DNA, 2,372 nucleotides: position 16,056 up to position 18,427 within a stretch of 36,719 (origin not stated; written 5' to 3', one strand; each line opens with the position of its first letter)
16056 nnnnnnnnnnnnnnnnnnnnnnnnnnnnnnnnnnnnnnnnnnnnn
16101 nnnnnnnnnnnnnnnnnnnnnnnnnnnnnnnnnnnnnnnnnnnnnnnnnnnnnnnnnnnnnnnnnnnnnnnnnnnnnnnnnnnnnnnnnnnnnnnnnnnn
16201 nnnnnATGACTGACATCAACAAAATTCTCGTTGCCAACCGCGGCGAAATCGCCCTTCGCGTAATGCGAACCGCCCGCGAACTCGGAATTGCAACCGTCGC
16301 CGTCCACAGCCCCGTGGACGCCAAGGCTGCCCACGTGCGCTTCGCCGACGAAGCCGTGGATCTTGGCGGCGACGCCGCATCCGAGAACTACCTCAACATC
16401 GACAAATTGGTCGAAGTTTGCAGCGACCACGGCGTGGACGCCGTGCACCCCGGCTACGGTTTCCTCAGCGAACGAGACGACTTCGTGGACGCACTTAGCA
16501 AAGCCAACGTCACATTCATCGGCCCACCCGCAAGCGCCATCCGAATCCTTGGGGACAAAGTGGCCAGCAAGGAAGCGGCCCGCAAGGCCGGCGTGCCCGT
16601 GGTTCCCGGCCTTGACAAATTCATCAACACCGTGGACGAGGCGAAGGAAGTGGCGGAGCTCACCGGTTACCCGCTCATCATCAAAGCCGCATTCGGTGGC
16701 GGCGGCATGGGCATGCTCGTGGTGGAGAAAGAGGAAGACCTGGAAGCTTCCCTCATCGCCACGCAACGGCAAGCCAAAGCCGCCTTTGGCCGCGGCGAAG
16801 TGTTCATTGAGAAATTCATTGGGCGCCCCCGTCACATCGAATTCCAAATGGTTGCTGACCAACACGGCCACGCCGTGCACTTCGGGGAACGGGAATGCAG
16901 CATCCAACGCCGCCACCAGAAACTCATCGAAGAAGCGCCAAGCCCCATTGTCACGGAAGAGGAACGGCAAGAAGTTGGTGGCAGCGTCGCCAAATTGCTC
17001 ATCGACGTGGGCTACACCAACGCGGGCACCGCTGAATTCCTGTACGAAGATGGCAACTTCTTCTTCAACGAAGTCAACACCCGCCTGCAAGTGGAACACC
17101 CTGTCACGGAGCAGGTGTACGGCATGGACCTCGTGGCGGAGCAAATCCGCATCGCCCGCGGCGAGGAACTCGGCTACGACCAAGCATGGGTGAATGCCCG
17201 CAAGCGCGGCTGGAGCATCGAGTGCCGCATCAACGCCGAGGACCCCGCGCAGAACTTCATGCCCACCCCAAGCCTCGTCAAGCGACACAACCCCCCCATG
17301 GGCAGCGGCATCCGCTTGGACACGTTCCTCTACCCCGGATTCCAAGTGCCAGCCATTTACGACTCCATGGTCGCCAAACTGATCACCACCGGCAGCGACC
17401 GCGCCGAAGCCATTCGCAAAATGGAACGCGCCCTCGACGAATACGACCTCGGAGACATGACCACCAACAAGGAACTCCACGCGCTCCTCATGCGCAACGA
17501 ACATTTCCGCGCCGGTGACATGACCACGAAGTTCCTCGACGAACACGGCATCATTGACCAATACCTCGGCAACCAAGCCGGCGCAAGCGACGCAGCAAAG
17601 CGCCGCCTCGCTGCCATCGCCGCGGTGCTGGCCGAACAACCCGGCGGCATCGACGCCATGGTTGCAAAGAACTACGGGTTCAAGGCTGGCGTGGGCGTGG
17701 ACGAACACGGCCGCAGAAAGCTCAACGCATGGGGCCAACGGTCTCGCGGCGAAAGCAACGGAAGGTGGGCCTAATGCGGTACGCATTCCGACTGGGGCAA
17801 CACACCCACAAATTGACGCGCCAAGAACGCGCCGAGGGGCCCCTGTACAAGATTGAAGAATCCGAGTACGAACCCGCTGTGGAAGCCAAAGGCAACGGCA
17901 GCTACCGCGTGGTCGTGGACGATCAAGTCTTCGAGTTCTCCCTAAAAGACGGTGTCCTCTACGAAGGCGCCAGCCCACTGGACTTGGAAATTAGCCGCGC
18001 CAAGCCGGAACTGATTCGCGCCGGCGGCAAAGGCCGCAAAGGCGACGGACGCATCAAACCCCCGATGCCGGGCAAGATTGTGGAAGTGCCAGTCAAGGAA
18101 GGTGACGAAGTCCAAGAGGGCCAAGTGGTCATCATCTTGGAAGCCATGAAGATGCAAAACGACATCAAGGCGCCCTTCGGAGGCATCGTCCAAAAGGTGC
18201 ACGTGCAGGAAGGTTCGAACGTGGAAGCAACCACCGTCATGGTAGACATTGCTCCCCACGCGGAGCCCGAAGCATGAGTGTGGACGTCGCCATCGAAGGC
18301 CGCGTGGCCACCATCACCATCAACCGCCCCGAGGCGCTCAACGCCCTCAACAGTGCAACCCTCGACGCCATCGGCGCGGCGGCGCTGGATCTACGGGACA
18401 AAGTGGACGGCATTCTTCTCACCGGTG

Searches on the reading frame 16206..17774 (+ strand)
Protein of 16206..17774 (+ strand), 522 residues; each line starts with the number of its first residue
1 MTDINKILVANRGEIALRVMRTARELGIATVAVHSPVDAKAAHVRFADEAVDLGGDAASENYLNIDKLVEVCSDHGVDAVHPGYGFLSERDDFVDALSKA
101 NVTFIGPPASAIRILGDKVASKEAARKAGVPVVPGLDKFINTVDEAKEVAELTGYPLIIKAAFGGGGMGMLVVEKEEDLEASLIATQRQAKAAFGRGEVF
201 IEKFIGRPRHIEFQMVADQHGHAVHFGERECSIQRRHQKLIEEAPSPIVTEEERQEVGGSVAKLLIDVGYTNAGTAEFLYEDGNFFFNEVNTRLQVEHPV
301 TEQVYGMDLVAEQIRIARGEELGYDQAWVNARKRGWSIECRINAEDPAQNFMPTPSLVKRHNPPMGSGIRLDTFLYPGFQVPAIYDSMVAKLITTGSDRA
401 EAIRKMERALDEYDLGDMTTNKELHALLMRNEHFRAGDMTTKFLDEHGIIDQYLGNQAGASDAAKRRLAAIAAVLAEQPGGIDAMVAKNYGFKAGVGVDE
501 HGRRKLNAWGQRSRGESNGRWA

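Call 88: search_protein_families(library=pfam, proteins=[window:16206-17774:+], max_evalue=0.00001)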
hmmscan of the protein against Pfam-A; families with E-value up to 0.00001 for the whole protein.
window:16206-17774:+ (522 aa): 5 families
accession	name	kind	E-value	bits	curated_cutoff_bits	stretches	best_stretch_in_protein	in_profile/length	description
PF02786.22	CPSase_L_D2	-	7.8e-72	241.6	19.8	1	117-322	1-208/211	Carbamoyl-phosphate synthase L chain, ATP binding domain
PF00289.28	Biotin_carb_N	-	1e-42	145.5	25.5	1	4-112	2-110/110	Biotin carboxylase, N-terminal domain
PF02785.25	Biotin_carb_C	-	3.5e-34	117.6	32.4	1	339-446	1-108/108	Biotin carboxylase C-terminal domain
PF07478.18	Dala_Dala_lig_C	-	3.9e-08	33.5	24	1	142-292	24-174/204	D-ala D-ala ligase C-terminus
PF02222.28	ATP-grasp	-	1.7e-07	31.5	27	1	138-293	14-162/179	ATP-grasp domain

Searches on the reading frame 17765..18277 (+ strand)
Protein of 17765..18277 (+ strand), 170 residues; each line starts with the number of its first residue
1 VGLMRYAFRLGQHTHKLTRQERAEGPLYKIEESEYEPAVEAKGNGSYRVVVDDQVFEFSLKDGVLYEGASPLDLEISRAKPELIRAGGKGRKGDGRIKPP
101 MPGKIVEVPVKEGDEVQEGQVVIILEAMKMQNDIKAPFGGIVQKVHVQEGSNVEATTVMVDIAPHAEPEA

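Call 88: search_protein_families(library=pfam, proteins=[window:17765-18277:+], max_evalue=0.00001)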
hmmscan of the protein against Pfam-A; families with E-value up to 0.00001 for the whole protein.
window:17765-18277:+ (170 aa): 3 families
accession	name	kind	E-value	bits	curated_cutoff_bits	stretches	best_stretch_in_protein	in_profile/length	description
PF00364.28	Biotin_lipoyl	-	4.9e-20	71.6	22.1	1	97-162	3-73/73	Biotin-requiring enzyme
PF13533.13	Biotin_lipoyl_2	-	7.6e-12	45.2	29.8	1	97-125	3-31/32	Biotin-lipoyl like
PF13437.12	HlyD_3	-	7.7e-08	33.5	22.2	0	134-166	2-34/106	HlyD family secretion protein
